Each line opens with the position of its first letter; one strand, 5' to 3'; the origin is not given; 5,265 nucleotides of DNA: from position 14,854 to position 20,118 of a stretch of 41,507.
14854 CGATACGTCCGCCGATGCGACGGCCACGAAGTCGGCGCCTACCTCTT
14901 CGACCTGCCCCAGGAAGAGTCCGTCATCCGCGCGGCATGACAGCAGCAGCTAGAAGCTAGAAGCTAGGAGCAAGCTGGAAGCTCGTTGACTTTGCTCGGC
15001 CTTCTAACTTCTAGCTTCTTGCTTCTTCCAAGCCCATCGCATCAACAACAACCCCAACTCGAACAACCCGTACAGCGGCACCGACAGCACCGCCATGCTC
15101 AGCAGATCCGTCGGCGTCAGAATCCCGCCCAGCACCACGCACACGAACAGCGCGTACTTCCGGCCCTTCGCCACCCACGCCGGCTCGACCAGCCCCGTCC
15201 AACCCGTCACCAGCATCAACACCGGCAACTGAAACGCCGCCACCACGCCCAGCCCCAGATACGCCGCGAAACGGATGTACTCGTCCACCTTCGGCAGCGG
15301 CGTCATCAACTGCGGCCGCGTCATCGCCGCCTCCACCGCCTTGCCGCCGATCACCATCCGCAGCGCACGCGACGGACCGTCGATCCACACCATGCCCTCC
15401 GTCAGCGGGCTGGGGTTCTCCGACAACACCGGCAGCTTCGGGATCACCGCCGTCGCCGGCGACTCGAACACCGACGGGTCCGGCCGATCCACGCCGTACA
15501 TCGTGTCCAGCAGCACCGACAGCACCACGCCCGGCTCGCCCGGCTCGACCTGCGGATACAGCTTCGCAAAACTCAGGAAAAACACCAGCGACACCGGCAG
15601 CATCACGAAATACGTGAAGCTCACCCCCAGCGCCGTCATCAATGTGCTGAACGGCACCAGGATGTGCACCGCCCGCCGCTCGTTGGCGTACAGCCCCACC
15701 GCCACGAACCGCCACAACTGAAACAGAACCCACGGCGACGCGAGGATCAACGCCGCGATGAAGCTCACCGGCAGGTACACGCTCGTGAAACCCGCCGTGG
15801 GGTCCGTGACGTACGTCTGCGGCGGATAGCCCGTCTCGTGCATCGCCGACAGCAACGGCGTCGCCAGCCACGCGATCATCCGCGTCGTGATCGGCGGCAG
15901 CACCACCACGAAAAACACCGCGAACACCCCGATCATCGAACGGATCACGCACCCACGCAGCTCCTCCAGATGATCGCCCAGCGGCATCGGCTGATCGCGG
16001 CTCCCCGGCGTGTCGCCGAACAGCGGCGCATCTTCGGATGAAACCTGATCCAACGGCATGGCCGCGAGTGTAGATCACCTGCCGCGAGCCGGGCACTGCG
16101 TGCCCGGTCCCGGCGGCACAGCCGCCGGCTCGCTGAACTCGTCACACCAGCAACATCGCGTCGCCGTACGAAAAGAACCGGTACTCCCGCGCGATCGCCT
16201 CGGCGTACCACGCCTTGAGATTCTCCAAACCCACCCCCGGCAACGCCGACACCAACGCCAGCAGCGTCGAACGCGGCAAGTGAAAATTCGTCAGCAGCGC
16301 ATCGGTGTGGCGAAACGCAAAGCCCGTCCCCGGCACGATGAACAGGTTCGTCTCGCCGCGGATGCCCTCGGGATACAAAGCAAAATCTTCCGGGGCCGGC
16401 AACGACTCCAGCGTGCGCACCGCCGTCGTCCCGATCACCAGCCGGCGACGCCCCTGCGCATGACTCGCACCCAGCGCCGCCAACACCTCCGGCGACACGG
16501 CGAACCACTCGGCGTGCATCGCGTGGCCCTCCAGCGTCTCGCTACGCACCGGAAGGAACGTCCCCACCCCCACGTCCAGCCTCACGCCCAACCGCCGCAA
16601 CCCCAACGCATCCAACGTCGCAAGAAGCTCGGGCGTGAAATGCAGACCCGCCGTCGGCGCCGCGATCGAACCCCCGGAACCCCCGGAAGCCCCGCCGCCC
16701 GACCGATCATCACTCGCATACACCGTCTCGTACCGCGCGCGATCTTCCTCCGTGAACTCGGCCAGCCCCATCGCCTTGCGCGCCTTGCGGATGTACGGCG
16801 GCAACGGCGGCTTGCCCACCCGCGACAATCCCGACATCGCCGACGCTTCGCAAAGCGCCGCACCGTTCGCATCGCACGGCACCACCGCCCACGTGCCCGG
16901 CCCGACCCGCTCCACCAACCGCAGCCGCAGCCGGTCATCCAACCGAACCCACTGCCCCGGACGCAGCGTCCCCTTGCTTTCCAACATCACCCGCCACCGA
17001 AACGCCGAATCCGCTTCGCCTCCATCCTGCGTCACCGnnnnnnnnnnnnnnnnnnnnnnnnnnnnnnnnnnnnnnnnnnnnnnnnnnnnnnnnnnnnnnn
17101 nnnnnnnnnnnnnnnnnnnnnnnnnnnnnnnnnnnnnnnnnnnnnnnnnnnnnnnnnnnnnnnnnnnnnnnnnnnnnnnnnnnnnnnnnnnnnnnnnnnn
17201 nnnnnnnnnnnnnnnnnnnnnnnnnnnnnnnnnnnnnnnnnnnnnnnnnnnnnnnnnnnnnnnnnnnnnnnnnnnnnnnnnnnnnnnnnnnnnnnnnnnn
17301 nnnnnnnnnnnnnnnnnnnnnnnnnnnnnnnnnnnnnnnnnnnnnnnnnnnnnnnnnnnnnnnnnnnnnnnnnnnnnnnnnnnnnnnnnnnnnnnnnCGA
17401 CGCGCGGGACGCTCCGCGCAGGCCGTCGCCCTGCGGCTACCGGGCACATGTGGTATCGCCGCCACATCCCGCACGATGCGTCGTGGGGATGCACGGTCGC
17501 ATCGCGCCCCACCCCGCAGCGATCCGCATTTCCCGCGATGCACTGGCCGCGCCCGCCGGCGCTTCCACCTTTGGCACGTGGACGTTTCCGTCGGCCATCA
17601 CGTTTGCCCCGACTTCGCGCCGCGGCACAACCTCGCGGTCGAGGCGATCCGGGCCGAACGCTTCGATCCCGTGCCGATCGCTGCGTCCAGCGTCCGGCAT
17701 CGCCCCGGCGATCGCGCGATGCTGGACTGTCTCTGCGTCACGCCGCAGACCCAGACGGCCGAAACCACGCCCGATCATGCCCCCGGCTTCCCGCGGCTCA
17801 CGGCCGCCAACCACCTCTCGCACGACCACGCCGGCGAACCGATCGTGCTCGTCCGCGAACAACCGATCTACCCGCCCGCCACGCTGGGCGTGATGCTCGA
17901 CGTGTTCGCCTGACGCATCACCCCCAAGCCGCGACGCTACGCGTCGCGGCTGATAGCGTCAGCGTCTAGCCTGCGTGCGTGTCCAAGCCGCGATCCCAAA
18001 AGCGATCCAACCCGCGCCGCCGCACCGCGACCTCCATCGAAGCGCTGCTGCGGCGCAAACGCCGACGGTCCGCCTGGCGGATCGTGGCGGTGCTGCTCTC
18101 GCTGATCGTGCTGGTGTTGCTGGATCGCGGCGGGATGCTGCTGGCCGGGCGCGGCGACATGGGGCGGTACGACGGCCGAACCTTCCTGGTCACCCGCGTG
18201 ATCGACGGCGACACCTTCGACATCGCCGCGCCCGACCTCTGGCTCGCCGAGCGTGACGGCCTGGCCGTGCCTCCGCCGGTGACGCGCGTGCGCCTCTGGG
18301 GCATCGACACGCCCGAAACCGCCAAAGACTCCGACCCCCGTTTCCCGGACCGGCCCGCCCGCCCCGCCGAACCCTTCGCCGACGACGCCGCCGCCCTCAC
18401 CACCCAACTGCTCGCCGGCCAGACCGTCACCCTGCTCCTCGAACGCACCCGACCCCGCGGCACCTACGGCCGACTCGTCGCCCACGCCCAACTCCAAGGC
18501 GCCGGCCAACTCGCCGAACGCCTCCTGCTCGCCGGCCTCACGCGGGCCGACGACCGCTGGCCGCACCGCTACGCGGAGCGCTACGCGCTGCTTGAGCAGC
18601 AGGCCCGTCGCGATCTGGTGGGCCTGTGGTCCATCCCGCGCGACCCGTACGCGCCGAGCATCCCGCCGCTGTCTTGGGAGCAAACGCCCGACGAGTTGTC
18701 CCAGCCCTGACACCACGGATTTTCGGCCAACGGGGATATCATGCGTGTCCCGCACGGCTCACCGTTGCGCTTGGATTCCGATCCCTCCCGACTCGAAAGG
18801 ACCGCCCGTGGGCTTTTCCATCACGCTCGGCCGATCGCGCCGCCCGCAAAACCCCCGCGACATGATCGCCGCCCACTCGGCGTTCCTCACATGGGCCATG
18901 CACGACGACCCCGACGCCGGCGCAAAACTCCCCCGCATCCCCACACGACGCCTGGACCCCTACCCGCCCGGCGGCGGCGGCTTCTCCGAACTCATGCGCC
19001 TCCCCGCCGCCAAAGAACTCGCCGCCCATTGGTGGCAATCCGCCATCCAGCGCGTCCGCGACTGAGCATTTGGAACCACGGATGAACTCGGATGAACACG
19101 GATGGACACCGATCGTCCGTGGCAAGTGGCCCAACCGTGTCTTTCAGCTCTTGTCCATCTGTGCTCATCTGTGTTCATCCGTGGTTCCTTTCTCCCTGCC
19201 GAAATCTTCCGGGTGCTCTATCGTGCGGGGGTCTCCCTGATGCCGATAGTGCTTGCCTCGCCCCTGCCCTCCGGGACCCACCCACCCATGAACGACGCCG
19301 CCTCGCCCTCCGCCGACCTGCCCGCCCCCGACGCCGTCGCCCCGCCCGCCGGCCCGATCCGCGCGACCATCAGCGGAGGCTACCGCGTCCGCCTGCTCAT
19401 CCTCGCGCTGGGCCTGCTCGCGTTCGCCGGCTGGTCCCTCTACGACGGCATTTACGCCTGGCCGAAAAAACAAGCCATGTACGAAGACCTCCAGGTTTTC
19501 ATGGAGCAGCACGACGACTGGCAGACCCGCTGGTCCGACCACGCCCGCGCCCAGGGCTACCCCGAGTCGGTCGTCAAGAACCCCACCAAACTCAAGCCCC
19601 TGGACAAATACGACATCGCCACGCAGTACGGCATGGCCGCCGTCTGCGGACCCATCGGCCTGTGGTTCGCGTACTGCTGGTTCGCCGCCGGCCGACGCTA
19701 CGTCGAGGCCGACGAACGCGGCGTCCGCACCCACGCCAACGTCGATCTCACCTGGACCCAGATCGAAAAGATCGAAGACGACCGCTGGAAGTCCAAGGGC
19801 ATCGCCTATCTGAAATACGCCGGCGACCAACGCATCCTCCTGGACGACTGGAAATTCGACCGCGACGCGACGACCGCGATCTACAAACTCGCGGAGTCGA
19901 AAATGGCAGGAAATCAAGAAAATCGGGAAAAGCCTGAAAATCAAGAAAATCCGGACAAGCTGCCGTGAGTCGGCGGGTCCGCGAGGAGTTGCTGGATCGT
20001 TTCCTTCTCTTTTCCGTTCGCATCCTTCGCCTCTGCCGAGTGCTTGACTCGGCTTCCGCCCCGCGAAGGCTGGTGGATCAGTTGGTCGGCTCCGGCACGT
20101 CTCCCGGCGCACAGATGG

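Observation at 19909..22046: Second 4HB cassette with GATTTTC-type repeat arms and a third, nested arm copy beyond the neighbouring transporter gene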

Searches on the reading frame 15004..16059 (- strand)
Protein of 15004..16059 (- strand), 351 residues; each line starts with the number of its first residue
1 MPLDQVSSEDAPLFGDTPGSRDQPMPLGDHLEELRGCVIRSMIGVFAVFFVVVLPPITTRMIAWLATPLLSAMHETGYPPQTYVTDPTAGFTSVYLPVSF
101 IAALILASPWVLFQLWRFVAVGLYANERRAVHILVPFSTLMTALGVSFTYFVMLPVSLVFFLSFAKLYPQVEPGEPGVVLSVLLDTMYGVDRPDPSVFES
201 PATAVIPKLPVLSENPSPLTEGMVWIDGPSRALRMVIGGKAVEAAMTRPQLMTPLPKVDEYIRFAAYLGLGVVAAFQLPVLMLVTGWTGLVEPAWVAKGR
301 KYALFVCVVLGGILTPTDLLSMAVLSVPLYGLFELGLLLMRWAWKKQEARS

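Call 17: search_protein_families(library=pfam, proteins=[window:15004-16059:-], max_evalue=0.01)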
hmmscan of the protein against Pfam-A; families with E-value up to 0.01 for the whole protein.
window:15004-16059:- (351 aa): 1 family
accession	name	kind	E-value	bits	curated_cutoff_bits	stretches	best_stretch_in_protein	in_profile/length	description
PF00902.23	TatC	-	2.3e-46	158.7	25.1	2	29-165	1-129/208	Sec-independent protein translocase protein (TatC)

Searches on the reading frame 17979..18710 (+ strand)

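Call 7: search_protein_families(library=pfam, proteins=[window:17979-18710:+], max_evalue=0.01)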
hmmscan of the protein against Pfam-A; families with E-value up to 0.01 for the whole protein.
window:17979-18710:+ (243 aa): 1 family
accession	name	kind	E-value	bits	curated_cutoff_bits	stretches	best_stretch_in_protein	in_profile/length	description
PF00565.23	SNase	-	2.2e-14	54.2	21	1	103-218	1-106/107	Staphylococcal nuclease homologue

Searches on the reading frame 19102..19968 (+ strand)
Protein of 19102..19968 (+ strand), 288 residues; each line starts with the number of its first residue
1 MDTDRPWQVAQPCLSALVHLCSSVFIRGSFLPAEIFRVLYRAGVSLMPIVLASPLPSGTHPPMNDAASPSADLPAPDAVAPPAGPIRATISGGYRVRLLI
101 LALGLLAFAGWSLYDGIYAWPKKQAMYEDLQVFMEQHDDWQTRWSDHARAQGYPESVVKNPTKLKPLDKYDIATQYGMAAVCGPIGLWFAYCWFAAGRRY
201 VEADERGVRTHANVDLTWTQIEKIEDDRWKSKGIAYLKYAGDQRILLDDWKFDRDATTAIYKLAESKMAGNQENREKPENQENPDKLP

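Call 7: search_protein_families(library=pfam, proteins=[window:19102-19968:+], max_evalue=0.01)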
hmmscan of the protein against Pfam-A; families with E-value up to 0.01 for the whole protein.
window:19102-19968:+ (288 aa): 0 families

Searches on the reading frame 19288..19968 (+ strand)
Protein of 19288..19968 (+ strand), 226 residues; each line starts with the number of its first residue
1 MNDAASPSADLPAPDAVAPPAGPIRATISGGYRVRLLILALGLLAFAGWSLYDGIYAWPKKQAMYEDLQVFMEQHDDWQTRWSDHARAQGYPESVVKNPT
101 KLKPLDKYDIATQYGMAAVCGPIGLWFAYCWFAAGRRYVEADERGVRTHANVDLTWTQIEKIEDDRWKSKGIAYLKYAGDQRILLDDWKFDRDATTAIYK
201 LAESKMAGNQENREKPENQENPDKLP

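Call 65: search_protein_families(library=pfam, proteins=[window:19288-19968:+], max_evalue=0.01)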
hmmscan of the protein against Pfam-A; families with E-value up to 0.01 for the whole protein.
window:19288-19968:+ (226 aa): 0 families

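Call 68: find_homologous_proteins(query=window:19288-19965:+, max_evalue=0.00001)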
Query window:19288-19965:+ (226 aa): 16 proteins with E <= 0.00001 among 750 candidates.
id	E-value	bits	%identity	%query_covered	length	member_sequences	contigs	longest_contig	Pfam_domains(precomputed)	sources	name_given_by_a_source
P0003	6.5e-153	525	100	100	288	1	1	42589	-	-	-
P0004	6.6e-97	342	67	97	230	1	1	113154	-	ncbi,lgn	ncbi:MAG: hypothetical protein AAGE65_00360 [Planctomycetota bacterium]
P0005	5.2e-91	322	66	90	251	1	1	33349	-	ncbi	ncbi:MAG: hypothetical protein AAGF84_09315 [Planctomycetota bacterium]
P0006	1.6e-88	314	62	95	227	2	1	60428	-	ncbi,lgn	ncbi:MAG: hypothetical protein AAF916_00870 [Planctomycetota bacterium]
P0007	1.1e-79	285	66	82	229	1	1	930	-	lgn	-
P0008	3.9e-79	283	63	86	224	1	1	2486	-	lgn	-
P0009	1.3e-54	203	47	98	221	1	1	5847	-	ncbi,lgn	-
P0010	1.4e-54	203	47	92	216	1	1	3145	-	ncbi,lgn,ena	-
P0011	4.5e-45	172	43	87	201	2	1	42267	-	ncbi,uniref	ncbi:hypothetical protein [Mucisphaera sp.]|uniref:hypothetical protein n=1 Tax=Mucisphaera sp. TaxI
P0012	3.2e-40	156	39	92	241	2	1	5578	-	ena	-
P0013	1.9e-34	137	38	80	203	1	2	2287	-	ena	-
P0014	1.3e-33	134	39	88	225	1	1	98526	-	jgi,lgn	-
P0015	6.5e-30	122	35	89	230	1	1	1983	-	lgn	-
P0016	5.5e-26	109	33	89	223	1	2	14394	-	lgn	-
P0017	1.8e-25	108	34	83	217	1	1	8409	-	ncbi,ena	-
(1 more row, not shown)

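Call 70: find_encoding_contigs(protein=P0006, flank=3500, max_places=2)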
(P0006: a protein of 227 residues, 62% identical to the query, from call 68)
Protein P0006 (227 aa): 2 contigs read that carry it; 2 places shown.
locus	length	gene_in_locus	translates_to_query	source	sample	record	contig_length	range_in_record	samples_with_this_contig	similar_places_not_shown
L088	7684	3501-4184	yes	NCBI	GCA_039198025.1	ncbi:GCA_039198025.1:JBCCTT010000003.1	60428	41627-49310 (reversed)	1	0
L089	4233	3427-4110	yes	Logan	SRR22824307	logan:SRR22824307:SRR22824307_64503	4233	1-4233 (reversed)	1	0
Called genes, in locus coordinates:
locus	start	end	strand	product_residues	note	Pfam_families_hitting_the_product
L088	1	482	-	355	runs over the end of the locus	PF00902:TatC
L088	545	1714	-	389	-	PF02547:Queuosine_synth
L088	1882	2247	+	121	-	-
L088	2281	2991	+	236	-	PF00565:SNase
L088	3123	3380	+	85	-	-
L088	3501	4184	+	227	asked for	-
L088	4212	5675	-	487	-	PF01594:AI-2E_transport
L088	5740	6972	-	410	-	PF03150:CCP_MauG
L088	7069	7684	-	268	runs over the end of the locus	PF07963:N_methyl (weak)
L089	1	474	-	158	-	?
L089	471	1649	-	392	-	PF02547:Queuosine_synth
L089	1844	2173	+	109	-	-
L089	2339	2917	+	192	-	PF00565:SNase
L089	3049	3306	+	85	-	-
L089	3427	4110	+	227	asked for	-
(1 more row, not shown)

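Call 71: find_encoding_contigs(protein=P0005, flank=3500, max_places=2)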
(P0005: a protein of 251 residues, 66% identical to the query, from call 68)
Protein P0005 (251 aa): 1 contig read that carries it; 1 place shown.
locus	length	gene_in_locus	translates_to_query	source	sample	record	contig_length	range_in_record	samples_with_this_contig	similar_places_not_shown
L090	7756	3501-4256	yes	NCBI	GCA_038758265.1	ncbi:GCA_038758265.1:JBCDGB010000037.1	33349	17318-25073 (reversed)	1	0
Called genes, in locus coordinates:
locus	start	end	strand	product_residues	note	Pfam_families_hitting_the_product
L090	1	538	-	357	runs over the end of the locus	PF00902:TatC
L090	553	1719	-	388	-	PF02547:Queuosine_synth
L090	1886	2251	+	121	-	-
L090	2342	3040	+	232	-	PF00565:SNase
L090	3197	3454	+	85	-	-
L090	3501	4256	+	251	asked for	-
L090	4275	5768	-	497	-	PF01594:AI-2E_transport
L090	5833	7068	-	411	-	PF03150:CCP_MauG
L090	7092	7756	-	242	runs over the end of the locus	PF07963:N_methyl (weak)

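Call 72: find_encoding_contigs(protein=P0008, flank=3500, max_places=2)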
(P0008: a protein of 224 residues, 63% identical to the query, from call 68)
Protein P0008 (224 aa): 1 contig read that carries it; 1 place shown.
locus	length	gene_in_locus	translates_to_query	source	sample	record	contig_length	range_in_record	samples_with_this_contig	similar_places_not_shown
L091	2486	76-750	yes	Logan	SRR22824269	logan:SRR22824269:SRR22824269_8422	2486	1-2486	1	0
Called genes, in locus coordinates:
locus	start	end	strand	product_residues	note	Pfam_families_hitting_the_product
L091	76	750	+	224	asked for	-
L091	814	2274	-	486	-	PF01594:AI-2E_transport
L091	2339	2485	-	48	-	?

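Call 73: find_encoding_contigs(protein=P0011, flank=3500, max_places=2)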
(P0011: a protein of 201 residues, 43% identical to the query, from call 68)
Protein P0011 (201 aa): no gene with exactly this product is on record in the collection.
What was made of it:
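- Tried and rejected: Look-up of P0011 failed (call 73).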

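Call 74: find_encoding_contigs(protein=P0012, flank=3500, max_places=2)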
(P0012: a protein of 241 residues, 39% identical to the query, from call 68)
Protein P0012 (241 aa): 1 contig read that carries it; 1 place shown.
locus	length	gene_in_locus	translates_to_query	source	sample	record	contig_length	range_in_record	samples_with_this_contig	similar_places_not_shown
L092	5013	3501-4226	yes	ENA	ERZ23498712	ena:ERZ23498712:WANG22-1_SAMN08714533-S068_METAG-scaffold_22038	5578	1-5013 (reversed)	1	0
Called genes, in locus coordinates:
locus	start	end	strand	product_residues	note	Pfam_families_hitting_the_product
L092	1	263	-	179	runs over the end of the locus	PF01812:5-FTHF_cyc-lig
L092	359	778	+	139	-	-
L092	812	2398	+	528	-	PF01594:AI-2E_transport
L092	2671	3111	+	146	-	-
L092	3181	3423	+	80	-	-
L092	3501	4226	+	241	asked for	-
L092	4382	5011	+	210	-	?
